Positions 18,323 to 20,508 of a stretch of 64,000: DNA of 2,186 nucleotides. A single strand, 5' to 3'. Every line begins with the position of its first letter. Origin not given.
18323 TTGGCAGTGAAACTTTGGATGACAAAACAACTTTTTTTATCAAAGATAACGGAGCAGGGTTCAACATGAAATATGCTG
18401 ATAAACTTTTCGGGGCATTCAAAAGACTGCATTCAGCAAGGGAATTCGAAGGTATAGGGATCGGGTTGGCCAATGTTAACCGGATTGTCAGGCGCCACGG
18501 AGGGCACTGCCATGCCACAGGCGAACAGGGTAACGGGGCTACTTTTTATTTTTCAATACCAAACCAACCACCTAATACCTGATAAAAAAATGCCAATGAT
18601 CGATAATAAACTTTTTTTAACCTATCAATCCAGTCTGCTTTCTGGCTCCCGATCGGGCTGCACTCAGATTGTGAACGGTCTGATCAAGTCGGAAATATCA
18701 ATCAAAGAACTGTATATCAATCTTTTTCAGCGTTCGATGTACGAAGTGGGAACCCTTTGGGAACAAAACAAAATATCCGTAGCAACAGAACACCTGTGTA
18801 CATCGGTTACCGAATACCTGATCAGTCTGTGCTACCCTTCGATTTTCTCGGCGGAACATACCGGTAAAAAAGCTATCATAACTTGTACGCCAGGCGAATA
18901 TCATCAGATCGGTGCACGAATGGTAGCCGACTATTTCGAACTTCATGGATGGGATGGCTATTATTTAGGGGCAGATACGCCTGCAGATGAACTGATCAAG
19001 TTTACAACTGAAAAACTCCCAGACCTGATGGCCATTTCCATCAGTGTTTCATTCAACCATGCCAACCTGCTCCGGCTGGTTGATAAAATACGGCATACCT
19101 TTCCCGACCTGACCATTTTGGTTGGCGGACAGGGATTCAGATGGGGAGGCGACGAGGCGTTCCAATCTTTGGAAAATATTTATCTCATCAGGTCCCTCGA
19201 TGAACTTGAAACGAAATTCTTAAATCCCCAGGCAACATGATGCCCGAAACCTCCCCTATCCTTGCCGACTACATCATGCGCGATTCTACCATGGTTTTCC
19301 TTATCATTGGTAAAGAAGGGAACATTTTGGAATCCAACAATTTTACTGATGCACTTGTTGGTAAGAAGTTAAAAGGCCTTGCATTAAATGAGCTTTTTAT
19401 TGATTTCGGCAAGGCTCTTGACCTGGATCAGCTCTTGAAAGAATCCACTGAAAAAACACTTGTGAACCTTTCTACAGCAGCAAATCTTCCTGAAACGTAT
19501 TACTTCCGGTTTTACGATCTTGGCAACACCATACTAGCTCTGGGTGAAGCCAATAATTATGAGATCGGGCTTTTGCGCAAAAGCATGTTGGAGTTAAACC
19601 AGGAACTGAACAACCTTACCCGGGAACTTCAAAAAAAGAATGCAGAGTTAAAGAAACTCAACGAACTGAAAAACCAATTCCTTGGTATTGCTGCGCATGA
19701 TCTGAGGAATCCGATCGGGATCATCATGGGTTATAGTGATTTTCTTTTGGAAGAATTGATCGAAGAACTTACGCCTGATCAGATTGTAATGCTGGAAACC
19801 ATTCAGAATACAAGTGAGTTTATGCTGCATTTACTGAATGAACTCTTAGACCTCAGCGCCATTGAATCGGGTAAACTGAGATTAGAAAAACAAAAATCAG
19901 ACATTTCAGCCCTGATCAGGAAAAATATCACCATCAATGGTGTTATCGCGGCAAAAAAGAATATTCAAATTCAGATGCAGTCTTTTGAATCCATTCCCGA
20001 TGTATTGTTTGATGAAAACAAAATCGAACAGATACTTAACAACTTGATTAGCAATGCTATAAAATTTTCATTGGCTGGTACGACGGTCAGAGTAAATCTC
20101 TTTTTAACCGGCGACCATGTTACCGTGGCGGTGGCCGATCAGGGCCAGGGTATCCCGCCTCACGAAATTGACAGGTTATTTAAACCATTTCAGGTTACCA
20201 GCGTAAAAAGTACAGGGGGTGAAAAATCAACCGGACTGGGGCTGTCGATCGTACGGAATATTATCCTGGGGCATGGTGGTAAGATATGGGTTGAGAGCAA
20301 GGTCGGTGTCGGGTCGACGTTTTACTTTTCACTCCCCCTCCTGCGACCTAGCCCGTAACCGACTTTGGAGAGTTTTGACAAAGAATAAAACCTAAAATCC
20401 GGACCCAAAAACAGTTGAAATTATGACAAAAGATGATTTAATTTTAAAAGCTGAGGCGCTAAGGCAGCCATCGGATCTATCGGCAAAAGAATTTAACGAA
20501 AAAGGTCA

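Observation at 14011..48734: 34.7-kb single-strand sensory island: 13 histidine kinases plus a Che pathway and no recognisable output domain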

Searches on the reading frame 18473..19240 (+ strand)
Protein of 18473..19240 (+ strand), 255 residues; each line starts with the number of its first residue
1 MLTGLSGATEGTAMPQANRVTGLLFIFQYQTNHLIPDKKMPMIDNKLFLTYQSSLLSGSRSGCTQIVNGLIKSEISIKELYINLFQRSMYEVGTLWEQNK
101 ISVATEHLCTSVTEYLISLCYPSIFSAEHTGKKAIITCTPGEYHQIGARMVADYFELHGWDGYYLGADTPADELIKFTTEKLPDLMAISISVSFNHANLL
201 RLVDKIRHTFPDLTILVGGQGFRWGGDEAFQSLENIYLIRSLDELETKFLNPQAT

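Call 3: search_protein_families(library=pfam, proteins=[window:18473-19240:+], max_evalue=0.01)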
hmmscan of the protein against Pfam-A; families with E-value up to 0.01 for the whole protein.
window:18473-19240:+ (255 aa): 2 families
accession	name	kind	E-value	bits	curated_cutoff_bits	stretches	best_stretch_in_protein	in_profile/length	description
PF02310.24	B12-binding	-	5e-16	59.1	32.1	1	133-224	2-93/121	B12 binding domain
PF02607.22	B12-binding_2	-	4.2e-12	46.5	23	1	53-118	7-71/74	B12 binding domain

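Call 36: search_protein_families(library=ncbifam, proteins=[window:18590-19240:+], max_evalue=0.001)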
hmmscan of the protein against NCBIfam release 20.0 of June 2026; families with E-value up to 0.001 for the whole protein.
window:18590-19240:+ (216 aa): 7 families
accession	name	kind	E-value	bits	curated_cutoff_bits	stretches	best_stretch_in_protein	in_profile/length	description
NF052513.1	TransRegCarH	equivalog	7.4e-13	48.4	400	1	42-198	116-263/274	HTH-type transcriptional repressor CarH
TIGR02370.1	pyl_corrinoid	subfamily_domain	2.9e-08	33.3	215.3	1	17-168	7-160/197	methyltransferase cognate corrinoid protein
NF047996.1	corrin_MtgC_2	exception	5.4e-07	29.3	370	1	83-169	79-166/212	glycine betaine-specific corrinoid protein MtgC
NF040669.1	MtaC2_Meth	equivalog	1.2e-06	28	450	1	13-175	47-209/267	methanol--corrinoid protein MtaC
NF041607.1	dimeth_corrin_MtbC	equivalog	3.1e-05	23.6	350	1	34-151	22-141/203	dimethylamine corrinoid protein MtbC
NF040655.1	MtaC_Meth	equivalog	0.00039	19.5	420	1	53-147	80-174/253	methanol--corrinoid protein MtaC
NF047995.1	corrinoid_MtgC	exception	0.00065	19.2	310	1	10-168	6-168/215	glycine betaine-specific corrinoid protein MtgC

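Call 41: search_solved_structures(query=window:18590-19240:+, max_evalue=0.01, show_alignments=2)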
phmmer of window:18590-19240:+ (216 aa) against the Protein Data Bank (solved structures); distinct sequences matched with E-value up to 0.01: 14.
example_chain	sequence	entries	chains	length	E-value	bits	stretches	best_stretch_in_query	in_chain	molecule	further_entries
8j2w_A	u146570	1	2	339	1e-18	70.9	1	16-186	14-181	Cobalamin-binding protein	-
8j2x_A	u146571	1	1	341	1e-18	70.9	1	16-186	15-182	Cobalamin-binding protein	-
8j2y_A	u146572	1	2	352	6.5e-13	51.9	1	13-184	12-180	GGDEF domain-containing protein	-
8jbs_A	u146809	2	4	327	1.4e-10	44.4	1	13-183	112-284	Putative cobalamin binding protein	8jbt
5c8a_A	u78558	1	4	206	2.8e-09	40.1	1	48-143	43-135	Light-dependent transcriptional regulator CarH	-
8c31_A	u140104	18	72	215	3.2e-09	39.9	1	48-143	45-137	Probable transcriptional regulator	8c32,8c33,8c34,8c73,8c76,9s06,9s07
8c35_A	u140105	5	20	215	4.4e-09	39.4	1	48-143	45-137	Probable transcriptional regulator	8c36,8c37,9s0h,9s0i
3whp_A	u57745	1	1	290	6.5e-09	38.9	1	48-139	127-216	Probable transcriptional regulator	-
5c8d_A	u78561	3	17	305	7.3e-09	38.7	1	48-139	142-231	Light-dependent transcriptional regulator CarH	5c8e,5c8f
4jgi_A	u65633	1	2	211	2.4e-05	27.2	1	26-181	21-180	Putative uncharacterized protein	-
1y80_A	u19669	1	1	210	0.00011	25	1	27-180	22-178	Predicted cobalamin binding protein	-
1bmt_A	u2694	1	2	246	0.00093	22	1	50-180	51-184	METHIONINE SYNTHASE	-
8g3h_A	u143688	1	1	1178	0.001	21.9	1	46-182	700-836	Methionine synthase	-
7xcn_M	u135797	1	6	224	0.0023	20.8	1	27-170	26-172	Trimethylamine methyltransferase corrinoid protein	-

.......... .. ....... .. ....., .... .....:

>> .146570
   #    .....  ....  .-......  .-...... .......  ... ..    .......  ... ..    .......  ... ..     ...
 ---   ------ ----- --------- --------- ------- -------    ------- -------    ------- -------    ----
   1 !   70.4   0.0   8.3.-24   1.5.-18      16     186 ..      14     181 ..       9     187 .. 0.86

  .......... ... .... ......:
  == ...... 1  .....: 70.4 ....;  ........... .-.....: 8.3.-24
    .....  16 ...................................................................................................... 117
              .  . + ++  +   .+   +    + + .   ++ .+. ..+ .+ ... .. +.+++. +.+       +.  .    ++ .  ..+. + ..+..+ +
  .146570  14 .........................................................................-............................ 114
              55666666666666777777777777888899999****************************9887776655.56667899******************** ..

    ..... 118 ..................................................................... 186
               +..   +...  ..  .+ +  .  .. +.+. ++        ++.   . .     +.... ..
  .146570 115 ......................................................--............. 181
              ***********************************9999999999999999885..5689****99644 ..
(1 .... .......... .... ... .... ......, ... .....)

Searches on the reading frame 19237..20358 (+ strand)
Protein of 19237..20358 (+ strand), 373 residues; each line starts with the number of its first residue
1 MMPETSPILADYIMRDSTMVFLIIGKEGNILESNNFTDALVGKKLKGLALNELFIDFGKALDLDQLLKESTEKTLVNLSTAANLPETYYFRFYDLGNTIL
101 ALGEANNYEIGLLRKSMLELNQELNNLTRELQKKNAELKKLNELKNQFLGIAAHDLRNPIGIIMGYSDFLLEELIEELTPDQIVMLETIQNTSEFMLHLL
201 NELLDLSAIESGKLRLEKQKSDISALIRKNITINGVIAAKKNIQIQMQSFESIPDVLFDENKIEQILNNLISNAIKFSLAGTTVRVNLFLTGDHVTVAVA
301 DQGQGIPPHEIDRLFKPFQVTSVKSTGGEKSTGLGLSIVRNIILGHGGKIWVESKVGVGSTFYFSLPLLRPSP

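Call 3: search_protein_families(library=pfam, proteins=[window:19237-20358:+], max_evalue=0.01)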
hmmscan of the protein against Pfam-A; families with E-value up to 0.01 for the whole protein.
window:19237-20358:+ (373 aa): 3 families
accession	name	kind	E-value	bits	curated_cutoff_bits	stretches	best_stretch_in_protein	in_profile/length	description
PF02518.31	HATPase_c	-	4e-29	101.7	26.4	1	259-368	2-109/111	Histidine kinase-, DNA gyrase B-, and HSP90-like ATPase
PF00512.31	HisKA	-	1.3e-14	54.4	26.9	1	145-212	2-66/66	His Kinase A (phospho-acceptor) domain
PF13581.12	HATPase_c_2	-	0.00011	22.6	27.4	1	261-342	30-108/127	Histidine kinase-like ATPase domain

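Call 36: search_protein_families(library=ncbifam, proteins=[window:19237-20358:+], max_evalue=0.001)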
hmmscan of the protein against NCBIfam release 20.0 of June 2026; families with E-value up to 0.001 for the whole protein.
window:19237-20358:+ (373 aa): 80 families (the best 25 are shown)
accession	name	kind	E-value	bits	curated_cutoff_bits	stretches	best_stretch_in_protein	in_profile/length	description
TIGR02956.1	TMAO_torS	equivalog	2.9e-52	177.9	676.5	1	119-370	438-684/967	TMAO reductase system sensor histidine kinase/response regulator TorS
NF046044.1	PnpS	equivalog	1.3e-48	165.9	400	1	136-367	161-390/390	two-component system histidine kinase PnpS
TIGR02966.1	phoR_proteo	equivalog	1.4e-47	162.3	334.2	1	137-365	106-332/333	phosphate regulon sensor histidine kinase PhoR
NF033092.0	HK_WalK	equivalog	1.5e-46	159.2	725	1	136-368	363-594/594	cell wall metabolism sensor histidine kinase WalK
NF038297.2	hybrid_HK_HrmK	equivalog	2.6e-46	158.5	725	1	121-369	211-458/607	hybrid histidine kinase/response regulator HrmK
NF047465.1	hybrid_HK_LvrA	exception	3.4e-42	144.4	1200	1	109-370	166-424/819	hybrid histidine kinase/response regulator LvrA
NF006800.0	PRK09303.1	equivalog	4e-42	144.5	342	1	126-370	132-379/383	histidine kinase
NF045595.1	HK_scytonemin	equivalog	2.5e-41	141.8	865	1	129-369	399-636/637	scytonemin biosynthesis sensor histidine kinase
NF047874.1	MASE3_PAS_HK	subfamily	3.9e-41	141.6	560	1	128-368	381-625/655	MASE3 domain-containing sensor histidine kinase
NF033091.0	HK_VanS_ACDEFG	equivalog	6.8e-41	140.3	400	1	94-356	24-283/293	vancomycin resistance histidine kinase VanS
NF011874.0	PRK15347.1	equivalog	1.2e-38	132.7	852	1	107-369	360-615/921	two component system sensor kinase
NF041947.1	LuxQ_Vibrio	equivalog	5.9e-38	130.3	1200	1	133-368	462-696/843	quorum-sensing autoinducer 2 sensor kinase/phosphatase LuxQ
NF008302.0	PRK11091.1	equivalog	7.2e-38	130.3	838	1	132-367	270-504/779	aerobic respiration two-component sensor histidine kinase ArcB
NF041880.1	EPS_EpsF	equivalog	1.4e-37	129.4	900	1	137-367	266-492/492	response regulator EpsF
NF008312.0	PRK11100.1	equivalog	1.9e-36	125.9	356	1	120-359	232-465/477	two-component system sensor histidine kinase CreC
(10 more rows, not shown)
